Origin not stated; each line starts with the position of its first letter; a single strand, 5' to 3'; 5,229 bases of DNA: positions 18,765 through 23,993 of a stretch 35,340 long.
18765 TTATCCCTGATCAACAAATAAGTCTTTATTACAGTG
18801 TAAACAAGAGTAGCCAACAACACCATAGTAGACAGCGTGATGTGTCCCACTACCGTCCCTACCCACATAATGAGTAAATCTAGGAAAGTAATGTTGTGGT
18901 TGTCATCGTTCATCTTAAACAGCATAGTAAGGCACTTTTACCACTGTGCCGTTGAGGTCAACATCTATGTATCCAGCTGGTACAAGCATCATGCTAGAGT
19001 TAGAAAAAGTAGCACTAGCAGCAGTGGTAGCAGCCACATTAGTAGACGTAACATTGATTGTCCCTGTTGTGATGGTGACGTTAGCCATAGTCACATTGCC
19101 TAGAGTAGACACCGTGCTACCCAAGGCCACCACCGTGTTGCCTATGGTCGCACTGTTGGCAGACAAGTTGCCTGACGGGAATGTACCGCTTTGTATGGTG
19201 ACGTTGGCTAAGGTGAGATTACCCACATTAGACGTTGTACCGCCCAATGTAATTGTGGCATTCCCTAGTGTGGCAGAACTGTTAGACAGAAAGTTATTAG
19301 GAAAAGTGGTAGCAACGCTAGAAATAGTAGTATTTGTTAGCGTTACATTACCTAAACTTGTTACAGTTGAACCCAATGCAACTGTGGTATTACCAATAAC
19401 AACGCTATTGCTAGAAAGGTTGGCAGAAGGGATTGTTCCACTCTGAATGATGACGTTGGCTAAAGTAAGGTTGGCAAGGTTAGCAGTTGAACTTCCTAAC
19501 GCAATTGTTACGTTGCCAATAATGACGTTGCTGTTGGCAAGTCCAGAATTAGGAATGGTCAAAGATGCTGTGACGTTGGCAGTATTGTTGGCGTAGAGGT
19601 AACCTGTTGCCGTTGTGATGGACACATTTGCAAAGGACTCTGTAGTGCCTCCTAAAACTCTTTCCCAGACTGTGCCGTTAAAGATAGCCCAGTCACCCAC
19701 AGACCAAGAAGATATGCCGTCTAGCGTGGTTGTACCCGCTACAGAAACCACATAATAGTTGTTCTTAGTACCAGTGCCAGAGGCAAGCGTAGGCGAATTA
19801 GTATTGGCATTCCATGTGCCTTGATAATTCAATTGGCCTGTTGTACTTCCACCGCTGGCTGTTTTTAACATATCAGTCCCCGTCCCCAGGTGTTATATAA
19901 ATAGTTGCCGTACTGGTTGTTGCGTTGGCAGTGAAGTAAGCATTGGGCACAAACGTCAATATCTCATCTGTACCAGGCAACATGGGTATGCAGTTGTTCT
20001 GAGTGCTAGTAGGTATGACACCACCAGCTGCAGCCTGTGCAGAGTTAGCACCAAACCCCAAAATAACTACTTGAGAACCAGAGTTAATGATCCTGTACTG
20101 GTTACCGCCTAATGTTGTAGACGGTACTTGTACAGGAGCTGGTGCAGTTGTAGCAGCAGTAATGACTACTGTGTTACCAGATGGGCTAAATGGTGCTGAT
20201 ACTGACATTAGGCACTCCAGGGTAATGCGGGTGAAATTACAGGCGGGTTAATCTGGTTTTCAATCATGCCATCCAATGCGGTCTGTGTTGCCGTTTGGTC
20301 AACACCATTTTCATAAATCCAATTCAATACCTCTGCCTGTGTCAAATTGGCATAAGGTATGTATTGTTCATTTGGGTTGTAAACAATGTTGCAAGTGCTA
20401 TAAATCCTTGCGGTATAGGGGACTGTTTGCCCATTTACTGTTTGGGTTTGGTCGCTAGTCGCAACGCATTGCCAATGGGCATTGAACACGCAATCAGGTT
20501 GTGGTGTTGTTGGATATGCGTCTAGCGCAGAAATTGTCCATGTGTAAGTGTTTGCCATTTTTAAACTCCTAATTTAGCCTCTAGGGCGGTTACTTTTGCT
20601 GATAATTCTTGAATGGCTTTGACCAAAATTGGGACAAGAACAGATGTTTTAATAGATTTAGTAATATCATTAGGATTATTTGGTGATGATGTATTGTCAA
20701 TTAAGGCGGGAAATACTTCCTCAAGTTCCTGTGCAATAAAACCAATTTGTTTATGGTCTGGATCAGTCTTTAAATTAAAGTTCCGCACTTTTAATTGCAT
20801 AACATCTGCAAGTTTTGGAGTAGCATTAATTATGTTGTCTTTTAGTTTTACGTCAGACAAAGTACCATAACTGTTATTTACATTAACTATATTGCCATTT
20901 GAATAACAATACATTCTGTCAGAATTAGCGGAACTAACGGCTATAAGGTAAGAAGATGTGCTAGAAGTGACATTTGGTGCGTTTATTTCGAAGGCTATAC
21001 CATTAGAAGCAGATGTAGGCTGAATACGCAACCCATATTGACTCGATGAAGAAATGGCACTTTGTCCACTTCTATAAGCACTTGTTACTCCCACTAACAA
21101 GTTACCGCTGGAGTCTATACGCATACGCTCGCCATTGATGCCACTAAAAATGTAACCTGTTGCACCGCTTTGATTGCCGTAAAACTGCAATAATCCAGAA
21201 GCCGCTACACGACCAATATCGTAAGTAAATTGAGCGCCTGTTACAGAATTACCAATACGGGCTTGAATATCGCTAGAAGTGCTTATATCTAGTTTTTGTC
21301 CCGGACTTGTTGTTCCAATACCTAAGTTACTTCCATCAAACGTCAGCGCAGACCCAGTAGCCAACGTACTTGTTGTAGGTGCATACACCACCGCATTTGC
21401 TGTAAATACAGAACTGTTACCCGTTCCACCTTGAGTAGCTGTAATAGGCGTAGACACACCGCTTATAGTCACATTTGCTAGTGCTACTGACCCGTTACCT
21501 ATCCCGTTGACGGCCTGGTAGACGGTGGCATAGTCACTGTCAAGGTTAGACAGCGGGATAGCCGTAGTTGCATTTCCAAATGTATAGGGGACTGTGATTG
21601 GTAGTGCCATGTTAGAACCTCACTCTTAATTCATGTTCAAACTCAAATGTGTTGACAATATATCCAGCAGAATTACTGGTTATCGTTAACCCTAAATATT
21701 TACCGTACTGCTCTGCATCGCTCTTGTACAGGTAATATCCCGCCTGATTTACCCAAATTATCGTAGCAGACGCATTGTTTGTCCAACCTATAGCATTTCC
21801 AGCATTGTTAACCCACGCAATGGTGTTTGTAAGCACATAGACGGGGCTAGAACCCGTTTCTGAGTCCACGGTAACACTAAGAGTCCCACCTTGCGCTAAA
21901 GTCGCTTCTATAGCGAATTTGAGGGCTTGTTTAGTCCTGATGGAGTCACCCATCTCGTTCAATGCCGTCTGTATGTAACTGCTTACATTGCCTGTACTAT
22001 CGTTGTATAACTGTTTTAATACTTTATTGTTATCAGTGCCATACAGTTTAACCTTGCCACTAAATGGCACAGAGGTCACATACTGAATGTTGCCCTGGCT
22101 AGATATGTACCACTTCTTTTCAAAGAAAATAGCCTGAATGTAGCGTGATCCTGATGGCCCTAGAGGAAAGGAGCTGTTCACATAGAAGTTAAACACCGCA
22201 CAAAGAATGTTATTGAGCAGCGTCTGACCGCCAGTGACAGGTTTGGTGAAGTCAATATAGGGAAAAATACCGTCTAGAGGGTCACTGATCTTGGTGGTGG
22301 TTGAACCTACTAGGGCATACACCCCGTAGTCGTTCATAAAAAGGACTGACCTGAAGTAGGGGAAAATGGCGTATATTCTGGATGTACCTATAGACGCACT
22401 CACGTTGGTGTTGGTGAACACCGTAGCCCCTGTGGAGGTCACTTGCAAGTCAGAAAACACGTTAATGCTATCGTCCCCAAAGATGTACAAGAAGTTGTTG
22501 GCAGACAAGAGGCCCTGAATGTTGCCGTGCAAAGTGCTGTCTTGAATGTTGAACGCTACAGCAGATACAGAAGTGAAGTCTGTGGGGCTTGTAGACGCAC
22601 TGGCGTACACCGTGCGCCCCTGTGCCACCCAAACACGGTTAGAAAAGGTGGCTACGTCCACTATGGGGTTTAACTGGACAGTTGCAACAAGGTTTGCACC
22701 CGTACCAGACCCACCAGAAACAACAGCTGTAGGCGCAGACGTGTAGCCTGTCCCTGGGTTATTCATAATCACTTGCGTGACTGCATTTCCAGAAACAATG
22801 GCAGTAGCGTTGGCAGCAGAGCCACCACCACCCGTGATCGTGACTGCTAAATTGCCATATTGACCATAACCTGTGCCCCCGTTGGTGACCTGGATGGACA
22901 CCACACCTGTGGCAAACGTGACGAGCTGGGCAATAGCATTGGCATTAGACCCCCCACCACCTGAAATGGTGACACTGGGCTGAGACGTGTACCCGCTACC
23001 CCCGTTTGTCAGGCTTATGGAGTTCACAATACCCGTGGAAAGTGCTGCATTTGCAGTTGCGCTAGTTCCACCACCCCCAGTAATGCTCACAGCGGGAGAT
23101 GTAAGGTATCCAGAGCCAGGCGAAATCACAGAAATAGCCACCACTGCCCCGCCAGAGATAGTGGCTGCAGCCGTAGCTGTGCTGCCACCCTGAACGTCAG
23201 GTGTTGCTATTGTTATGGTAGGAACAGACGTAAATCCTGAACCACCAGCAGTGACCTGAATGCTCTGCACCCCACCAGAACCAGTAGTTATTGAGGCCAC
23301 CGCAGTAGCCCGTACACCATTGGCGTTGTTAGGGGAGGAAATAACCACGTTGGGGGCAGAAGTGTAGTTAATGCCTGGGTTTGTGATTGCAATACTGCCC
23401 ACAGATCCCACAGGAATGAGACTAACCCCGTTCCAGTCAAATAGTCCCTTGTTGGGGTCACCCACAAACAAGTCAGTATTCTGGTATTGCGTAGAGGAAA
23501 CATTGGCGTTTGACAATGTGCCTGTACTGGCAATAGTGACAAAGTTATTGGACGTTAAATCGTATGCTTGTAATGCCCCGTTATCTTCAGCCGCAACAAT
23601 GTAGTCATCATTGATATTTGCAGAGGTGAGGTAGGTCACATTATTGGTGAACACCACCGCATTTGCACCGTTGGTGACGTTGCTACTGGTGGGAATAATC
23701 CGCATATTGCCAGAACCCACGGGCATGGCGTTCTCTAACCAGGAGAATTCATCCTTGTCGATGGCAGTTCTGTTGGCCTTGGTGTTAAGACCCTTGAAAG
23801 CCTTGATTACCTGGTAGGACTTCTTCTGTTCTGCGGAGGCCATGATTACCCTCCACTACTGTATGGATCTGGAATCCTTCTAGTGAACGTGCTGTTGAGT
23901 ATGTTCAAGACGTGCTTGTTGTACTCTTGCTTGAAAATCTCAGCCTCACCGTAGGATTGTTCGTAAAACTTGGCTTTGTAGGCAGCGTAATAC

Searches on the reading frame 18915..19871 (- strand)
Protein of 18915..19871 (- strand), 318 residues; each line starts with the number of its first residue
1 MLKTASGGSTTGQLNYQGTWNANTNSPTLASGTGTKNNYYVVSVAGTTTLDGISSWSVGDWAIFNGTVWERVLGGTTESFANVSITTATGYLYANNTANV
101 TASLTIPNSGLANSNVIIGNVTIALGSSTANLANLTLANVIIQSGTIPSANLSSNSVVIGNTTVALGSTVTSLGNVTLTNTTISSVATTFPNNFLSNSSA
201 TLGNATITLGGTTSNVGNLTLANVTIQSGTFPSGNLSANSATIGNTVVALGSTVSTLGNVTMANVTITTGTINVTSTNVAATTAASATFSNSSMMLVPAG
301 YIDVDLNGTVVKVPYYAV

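Call 28: search_protein_families(library=phrogs, max_evalue=0.001, proteins=[window:18915-19871:-])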
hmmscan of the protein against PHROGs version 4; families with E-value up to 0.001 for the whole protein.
window:18915-19871:- (318 aa): 3 families
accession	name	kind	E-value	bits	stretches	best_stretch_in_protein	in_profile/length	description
phrog_13892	-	tail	2.8e-10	40.8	1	14-84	485-555/676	minor tail protein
phrog_31460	-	tail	2.5e-08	34.8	1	13-189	76-249/288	tail protein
phrog_29238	-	unknown function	0.0002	20.3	1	8-267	425-686/997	-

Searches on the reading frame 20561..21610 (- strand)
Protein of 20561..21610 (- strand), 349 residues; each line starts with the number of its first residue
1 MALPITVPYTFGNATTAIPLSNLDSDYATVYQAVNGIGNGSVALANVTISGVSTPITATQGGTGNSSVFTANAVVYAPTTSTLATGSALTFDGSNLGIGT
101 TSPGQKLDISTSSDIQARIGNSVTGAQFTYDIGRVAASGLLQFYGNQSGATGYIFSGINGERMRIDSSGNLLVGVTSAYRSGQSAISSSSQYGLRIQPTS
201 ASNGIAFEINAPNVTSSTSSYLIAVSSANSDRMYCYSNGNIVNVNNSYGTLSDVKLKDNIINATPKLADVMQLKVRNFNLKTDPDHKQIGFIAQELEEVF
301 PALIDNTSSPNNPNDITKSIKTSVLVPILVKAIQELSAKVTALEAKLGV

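Call 28: search_protein_families(library=phrogs, max_evalue=0.001, proteins=[window:20561-21610:-])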
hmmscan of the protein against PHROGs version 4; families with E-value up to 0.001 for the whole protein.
window:20561-21610:- (349 aa): 16 families
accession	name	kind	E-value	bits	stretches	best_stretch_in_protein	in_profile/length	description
phrog_9942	-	tail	6.5e-23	81.7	1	92-348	723-1042/1178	tail fiber protein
phrog_5668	-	tail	3.8e-21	75.6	1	86-347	1323-1558/1567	tail fiber protein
phrog_1980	-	tail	4.8e-20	73.3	1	24-347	98-430/449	tail fiber protein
phrog_18345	-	tail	2.6e-18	66.7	3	200-347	809-950/956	tail fiber protein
phrog_6921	-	tail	4.3e-16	59.8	1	120-347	492-731/738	tail fiber protein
phrog_1699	-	tail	8.5e-15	55.3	1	100-347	777-991/1000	long tail fiber protein distal subunit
phrog_19195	-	head and packaging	3.4e-14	52.5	1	32-303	1094-1339/1425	virion structural protein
phrog_8443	-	tail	3.5e-13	50.3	1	96-347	384-631/636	tail fiber protein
phrog_7841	-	unknown function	4e-13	50.2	1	251-345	394-486/489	-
phrog_5481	-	tail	6.5e-12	45.7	1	136-344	782-1016/1043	tail fiber protein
phrog_1210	-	other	8.8e-11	41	1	252-345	2219-2310/2313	PblB-type receptor binding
phrog_20554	-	other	6.9e-09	36.3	1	251-339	386-472/472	hyaluronidase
phrog_23837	-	head and packaging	7e-09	36.1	1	166-348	328-507/507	virion structural protein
phrog_28766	-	tail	2.5e-08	33.7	1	34-344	133-456/472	tail fiber protein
phrog_27370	-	unknown function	3.8e-07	29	1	225-344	1416-1529/1545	-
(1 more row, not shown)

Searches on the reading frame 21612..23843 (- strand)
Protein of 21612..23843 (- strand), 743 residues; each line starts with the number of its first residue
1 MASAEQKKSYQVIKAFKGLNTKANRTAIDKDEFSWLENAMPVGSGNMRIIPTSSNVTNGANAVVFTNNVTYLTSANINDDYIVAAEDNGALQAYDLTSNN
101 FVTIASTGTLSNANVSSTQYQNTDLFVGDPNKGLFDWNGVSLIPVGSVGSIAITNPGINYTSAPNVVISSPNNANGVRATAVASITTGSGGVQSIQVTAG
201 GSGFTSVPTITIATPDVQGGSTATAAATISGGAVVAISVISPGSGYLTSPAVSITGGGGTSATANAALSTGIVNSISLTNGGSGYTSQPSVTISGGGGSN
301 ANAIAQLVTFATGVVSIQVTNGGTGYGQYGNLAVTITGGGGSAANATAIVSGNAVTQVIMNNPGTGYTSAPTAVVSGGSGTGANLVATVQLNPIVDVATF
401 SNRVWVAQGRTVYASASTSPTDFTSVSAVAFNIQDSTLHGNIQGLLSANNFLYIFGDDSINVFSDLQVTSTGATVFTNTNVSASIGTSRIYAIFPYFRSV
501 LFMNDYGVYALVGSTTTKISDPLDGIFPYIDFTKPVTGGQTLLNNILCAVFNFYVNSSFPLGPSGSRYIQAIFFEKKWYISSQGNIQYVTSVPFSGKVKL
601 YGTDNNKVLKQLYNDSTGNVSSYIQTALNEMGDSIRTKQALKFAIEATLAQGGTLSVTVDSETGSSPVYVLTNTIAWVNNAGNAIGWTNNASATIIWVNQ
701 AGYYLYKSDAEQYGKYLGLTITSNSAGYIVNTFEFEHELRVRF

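Call 28: search_protein_families(library=phrogs, max_evalue=0.001, proteins=[window:21612-23843:-])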
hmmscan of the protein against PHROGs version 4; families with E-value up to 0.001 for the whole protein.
window:21612-23843:- (743 aa): 14 families
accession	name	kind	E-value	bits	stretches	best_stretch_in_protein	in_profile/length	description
phrog_19630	-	head and packaging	6.2e-39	134.5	3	208-327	1140-1252/1266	virion structural protein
phrog_701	-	head and packaging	1.4e-34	118.2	3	218-306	1151-1238/6136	virion structural protein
phrog_5342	-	tail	5.3e-30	104.1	4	191-270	60-138/3319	tail fiber protein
phrog_460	-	connector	1.1e-26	94.5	3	223-296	220-294/385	head closure Hc2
phrog_708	-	tail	3.6e-21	75.6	3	213-332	796-914/1383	baseplate wedge subunit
phrog_2885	-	tail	2.2e-18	65.1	3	217-288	1075-1146/4179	baseplate wedge subunit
phrog_1922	-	tail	4e-16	59.7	2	223-345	774-900/932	baseplate hub subunit and tail lysozyme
phrog_22827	-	unknown function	1.8e-15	57.6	3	138-253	132-242/613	-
phrog_4406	-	head and packaging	3.2e-13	48.3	2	141-255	1575-1683/3231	virion structural protein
phrog_17885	-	tail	7.6e-11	41.7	1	147-227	788-866/1002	tail fiber protein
phrog_30655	-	head and packaging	4.3e-09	35.3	3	148-271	80-200/1678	virion structural protein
phrog_32294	-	tail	2.3e-08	32.2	1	220-433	1076-1285/2435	baseplate wedge subunit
phrog_18802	-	head and packaging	1.1e-07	29.8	1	259-328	2863-2927/3007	virion structural protein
phrog_438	-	tail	1.2e-07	32.3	1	311-392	195-276/478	baseplate wedge subunit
